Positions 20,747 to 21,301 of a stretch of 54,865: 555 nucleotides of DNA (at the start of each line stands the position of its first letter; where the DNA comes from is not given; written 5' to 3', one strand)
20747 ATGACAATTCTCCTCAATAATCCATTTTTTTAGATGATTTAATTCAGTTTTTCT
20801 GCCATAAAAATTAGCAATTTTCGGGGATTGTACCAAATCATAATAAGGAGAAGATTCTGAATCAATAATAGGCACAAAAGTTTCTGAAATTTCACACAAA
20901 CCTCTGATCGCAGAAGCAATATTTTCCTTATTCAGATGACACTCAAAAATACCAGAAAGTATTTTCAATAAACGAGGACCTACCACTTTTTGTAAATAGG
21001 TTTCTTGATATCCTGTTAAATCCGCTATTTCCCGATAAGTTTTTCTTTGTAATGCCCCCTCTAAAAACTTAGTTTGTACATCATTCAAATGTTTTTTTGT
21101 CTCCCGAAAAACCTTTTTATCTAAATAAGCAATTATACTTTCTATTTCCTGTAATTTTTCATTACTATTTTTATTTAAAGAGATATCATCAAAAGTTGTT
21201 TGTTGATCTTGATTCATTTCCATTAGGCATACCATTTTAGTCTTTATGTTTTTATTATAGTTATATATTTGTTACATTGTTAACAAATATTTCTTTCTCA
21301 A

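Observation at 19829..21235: Minimal HTH-NB-ARC STAND NTPase without a repeat sensor domain, plus a detached paralogue of its HTH domain elsewhere in the window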

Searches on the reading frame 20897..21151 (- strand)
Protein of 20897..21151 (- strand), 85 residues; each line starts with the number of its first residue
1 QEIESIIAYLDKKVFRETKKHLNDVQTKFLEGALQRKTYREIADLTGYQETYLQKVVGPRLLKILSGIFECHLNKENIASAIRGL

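Call 60: search_protein_representatives(alignment_id=A4)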
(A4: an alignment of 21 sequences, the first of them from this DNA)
Query: 21 sequences, 84 profile positions. Proteins with E-value up to 0.001 (for the whole library): 2962; up to 1e-10: 2230; up to 1e-30: 11. The best 150 are listed.
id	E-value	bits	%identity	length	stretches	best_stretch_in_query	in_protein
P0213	3.2e-67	239.0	-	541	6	3-83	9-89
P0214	2.6e-44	165.6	-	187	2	3-84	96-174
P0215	6.4e-41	154.7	-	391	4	3-83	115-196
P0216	2.7e-37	143.1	-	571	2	2-83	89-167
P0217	3.1e-34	133.3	-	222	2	18-83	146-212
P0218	1.6e-33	131.0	-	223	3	6-83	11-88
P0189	5.7e-33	129.2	-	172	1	1-84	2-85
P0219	7.3e-33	128.9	-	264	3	3-84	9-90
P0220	4.7e-31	123.1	-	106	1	1-83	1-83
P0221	5.4e-31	122.9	-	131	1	1-83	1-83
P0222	9.6e-31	122.1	-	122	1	1-84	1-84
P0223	1.1e-30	121.9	-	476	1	1-83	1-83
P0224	1.1e-30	121.9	-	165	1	1-84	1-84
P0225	2.2e-30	120.9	-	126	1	1-83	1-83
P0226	2.8e-30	120.6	-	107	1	1-84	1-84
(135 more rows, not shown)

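Call 75: search_solved_structures(query=A4, max_evalue=10)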
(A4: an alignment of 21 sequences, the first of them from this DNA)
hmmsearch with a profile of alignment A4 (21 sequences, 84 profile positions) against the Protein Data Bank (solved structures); distinct sequences matched with E-value up to 10: 7.
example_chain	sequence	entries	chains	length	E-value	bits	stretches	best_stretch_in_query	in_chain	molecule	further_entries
2v54_A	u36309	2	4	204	0.15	15.7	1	37-81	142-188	THYMIDYLATE KINASE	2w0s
4zmr_A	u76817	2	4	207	0.65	13.6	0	18-61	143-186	Response regulator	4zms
4hye_A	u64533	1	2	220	0.79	13.3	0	18-61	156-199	Response regulator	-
9br7_A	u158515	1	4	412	0.82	13.3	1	42-73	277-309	Succinate--hydroxymethylglutarate CoA-transferase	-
9br6_A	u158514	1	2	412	0.83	13.3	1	42-73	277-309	Succinate--hydroxymethylglutarate CoA-transferase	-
5vju_A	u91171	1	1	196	1.4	12.6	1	5-63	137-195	Reaction Center Maquette Leu71His variant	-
5vjs_A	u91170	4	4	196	1.4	12.5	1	5-63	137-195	Reaction Center Maquette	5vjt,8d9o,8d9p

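Call 77: search_protein_families(library=pfam, alignment_id=A4, max_evalue=0.01)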
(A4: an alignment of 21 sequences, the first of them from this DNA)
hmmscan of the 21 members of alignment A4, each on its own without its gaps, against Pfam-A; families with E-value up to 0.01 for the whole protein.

A. member 1, seq(85 aa): 0 families

B. families by the number of members that match (of 21 scanned): 3 families
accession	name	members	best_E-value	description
PF08281.18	Sigma70_r4_2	2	0.0015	Sigma-70, region 4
PF04545.22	Sigma70_r4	1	0.00066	Sigma-70, region 4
PF22887.1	DUF7022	1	0.0025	Family of unknown function (DUF7022)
